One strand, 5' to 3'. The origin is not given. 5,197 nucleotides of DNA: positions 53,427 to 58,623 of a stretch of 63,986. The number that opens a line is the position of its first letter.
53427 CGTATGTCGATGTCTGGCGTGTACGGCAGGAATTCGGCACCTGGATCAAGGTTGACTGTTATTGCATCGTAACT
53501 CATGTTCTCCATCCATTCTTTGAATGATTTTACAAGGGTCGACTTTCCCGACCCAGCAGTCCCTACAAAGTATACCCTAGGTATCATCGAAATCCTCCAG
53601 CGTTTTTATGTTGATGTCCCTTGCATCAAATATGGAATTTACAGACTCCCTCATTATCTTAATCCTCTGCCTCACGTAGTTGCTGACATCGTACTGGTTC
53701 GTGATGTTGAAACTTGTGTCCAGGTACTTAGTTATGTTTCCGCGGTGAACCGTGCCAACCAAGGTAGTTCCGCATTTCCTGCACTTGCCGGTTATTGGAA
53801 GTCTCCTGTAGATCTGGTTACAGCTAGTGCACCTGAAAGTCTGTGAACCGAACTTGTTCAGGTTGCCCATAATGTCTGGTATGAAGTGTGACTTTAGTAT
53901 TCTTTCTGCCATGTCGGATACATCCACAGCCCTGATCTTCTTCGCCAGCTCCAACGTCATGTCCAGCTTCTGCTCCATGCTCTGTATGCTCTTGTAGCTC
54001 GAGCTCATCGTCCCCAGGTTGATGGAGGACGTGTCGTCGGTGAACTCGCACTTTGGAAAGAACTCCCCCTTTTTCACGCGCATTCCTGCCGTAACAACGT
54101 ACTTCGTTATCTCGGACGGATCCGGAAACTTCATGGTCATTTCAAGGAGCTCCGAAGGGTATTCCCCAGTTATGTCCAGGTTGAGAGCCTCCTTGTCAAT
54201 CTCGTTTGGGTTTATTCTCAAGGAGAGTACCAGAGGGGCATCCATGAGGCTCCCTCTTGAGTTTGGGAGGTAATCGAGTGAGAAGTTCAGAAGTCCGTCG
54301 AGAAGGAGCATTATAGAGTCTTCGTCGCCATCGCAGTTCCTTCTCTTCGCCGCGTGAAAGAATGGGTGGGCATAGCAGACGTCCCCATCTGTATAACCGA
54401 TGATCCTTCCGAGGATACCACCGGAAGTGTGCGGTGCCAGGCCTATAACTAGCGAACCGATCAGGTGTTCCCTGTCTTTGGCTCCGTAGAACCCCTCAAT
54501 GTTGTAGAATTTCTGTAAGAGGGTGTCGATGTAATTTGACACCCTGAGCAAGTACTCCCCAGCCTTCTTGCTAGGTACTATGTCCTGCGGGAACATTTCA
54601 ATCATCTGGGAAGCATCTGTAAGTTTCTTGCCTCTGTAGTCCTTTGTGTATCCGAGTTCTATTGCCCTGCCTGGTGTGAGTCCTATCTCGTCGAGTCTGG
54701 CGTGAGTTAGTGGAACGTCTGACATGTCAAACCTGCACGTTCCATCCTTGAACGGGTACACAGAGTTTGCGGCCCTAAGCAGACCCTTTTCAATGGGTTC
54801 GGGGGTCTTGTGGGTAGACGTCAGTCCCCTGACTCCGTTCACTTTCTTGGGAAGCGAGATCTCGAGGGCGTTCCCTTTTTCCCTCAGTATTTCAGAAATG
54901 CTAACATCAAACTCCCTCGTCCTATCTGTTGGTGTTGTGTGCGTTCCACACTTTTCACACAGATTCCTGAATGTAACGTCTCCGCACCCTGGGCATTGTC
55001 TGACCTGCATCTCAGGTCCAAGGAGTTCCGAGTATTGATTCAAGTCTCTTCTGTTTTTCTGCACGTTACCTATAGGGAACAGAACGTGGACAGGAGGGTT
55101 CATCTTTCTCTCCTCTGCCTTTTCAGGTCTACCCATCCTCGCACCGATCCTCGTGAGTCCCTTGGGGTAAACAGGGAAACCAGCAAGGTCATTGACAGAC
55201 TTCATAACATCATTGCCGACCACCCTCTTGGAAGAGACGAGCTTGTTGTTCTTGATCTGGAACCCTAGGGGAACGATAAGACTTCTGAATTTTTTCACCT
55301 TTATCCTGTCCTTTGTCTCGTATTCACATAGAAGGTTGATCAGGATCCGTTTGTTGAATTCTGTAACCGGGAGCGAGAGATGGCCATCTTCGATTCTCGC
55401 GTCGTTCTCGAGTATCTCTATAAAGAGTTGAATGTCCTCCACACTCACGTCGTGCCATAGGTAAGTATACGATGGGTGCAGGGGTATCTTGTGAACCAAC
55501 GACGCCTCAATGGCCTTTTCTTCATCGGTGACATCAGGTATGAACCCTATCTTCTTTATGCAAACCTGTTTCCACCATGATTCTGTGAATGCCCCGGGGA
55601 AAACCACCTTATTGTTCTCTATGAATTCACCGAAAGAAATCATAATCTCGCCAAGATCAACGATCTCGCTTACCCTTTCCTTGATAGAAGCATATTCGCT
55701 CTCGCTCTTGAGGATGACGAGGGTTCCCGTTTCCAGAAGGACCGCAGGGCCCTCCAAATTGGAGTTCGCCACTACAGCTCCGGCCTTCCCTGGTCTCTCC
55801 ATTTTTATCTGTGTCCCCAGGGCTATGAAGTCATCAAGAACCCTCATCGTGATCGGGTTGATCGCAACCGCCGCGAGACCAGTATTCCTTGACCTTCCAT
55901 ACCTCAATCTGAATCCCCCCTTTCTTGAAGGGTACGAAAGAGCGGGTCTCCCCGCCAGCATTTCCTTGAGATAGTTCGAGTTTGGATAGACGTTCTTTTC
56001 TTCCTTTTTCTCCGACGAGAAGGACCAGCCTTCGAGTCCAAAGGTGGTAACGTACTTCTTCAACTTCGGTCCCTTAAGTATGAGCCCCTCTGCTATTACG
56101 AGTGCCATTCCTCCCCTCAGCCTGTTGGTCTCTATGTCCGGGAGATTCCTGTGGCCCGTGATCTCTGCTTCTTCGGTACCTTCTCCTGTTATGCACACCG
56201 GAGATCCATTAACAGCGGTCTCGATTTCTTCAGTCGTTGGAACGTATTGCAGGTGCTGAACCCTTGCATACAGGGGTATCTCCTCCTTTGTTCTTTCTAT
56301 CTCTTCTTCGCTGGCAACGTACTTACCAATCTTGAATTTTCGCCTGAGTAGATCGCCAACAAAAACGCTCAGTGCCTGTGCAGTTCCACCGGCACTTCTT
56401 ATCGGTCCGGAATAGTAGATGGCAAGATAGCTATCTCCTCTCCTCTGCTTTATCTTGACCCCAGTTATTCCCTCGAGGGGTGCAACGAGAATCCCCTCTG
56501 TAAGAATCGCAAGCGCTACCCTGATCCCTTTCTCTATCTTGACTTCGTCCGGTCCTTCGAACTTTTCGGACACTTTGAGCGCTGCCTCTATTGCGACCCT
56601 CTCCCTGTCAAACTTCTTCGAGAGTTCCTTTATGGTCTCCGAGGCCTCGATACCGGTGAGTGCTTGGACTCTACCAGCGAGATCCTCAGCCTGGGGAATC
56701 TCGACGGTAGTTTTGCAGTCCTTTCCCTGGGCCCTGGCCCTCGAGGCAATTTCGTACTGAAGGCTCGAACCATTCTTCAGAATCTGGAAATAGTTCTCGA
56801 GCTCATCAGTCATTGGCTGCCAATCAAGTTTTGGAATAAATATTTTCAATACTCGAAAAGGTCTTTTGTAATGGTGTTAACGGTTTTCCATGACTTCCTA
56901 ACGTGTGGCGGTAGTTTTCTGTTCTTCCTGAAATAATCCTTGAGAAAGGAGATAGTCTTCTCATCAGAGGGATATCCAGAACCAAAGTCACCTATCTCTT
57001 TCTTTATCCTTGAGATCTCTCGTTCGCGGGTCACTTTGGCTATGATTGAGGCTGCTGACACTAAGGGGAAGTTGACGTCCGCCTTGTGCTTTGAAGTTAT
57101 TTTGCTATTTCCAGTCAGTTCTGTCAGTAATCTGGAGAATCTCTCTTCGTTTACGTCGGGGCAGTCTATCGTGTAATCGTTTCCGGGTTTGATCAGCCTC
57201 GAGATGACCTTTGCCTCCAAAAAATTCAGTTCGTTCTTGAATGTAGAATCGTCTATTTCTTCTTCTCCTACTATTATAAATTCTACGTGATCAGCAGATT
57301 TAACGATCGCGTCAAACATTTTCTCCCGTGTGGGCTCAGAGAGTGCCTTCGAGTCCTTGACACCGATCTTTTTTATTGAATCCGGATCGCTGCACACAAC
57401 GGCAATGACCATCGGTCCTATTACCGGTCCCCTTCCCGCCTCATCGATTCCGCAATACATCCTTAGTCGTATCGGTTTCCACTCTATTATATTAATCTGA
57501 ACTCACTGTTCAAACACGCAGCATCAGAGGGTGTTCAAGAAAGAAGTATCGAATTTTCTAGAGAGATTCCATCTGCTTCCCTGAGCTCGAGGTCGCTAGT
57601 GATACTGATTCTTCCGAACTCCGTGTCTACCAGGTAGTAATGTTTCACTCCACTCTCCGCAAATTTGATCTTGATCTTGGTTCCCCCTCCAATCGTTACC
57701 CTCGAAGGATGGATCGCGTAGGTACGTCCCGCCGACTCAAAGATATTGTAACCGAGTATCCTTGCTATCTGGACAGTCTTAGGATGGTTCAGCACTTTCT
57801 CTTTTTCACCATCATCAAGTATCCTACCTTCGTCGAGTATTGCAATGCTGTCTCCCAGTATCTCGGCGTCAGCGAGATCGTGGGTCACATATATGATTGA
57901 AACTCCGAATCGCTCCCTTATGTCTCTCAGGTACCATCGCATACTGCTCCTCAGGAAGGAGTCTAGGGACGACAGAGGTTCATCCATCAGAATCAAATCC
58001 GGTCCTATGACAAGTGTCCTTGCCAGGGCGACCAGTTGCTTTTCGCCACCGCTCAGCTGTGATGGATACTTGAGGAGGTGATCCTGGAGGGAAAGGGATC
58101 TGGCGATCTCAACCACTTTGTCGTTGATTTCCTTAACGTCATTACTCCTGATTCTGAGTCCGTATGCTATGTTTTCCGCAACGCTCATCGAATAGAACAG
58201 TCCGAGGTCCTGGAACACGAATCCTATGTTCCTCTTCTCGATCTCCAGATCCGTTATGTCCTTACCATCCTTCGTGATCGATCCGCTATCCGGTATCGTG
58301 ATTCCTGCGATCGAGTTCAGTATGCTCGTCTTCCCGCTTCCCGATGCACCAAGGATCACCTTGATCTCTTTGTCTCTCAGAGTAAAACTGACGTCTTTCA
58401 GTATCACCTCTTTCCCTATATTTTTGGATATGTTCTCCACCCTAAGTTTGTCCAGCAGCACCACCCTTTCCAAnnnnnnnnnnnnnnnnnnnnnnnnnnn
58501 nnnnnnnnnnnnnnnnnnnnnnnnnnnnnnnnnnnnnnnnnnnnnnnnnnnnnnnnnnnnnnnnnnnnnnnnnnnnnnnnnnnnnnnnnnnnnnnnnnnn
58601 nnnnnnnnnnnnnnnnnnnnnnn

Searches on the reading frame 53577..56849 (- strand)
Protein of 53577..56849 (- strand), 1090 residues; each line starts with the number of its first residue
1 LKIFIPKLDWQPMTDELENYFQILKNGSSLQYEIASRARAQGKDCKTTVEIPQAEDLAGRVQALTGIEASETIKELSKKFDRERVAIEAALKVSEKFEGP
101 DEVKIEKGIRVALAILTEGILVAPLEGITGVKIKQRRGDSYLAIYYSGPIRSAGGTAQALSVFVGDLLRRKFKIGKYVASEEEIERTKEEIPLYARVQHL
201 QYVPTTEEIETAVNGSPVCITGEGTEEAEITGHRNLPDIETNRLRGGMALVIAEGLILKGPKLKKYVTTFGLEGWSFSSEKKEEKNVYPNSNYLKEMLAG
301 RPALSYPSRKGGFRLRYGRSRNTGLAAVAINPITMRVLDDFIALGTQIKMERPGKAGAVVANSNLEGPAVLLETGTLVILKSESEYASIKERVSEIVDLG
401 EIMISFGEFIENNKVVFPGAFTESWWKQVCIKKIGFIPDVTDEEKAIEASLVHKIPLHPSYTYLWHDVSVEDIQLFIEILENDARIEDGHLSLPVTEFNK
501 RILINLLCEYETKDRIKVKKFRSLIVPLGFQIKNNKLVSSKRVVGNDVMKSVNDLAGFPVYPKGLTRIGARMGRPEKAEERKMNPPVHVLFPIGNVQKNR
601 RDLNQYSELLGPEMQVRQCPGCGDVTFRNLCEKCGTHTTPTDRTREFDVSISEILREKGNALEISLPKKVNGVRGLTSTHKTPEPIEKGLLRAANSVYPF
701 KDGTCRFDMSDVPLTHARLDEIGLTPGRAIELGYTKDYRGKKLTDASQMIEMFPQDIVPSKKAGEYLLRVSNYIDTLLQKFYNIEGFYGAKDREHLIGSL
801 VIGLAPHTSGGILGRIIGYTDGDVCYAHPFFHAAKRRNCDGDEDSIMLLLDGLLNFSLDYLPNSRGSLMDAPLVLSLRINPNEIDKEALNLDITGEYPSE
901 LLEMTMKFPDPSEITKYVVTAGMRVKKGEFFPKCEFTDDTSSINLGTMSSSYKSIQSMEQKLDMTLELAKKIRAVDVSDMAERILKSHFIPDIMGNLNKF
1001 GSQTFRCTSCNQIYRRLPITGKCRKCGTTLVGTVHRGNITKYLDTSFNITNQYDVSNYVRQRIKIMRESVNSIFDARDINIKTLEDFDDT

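Call 61: search_protein_families(library=pfam, proteins=[window:53577-56849:-], max_evalue=0.00001)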
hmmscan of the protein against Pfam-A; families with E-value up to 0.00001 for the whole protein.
window:53577-56849:- (1090 aa): 3 families
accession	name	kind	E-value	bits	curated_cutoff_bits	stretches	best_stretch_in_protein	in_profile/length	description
PF24846.1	PolC_DP2_cat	-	2.8e-127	424.2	24.3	1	667-961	5-299/299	DNA polymerase II large subunit DP2, catalytic domain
PF24844.1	PolC_DP2_central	-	3.5e-124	414.9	24.3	1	281-651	2-370/372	DNA polymerase II large subunit DP2, central domain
PF03833.19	PolC_DP2_N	-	9.1e-97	323.9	24.3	1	19-280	1-267/271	DNA polymerase II large subunit DP2, N-terminal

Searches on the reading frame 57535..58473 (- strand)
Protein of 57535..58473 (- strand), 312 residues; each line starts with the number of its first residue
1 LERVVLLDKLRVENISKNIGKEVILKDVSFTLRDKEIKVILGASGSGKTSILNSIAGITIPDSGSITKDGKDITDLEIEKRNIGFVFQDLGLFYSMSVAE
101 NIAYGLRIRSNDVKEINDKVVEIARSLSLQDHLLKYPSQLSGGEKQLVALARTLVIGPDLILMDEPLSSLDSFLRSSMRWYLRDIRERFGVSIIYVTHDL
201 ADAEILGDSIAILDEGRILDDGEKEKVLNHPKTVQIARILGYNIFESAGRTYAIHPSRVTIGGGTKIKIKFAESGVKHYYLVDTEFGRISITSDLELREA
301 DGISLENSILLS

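Call 96: search_protein_families(library=pfam, proteins=[window:57535-58473:-], max_evalue=0.0001)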
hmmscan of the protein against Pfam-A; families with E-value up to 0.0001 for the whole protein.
window:57535-58473:- (312 aa): 4 families
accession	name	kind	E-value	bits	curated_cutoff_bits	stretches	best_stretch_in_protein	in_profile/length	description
PF00005.33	ABC_tran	-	6.5e-33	114.7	25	1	25-167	1-136/137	ABC transporter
PF02463.25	SMC_N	-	2.4e-07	30.8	40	1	34-198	23-199/220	RecF/RecN/SMC N terminal domain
PF13304.12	AAA_21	-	2.6e-05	24.9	27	0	39-81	3-65/304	AAA domain, putative AbiEii toxin, Type IV TA system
PF13476.12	AAA_23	-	3.6e-05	24.9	27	1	26-128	11-97/201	AAA domain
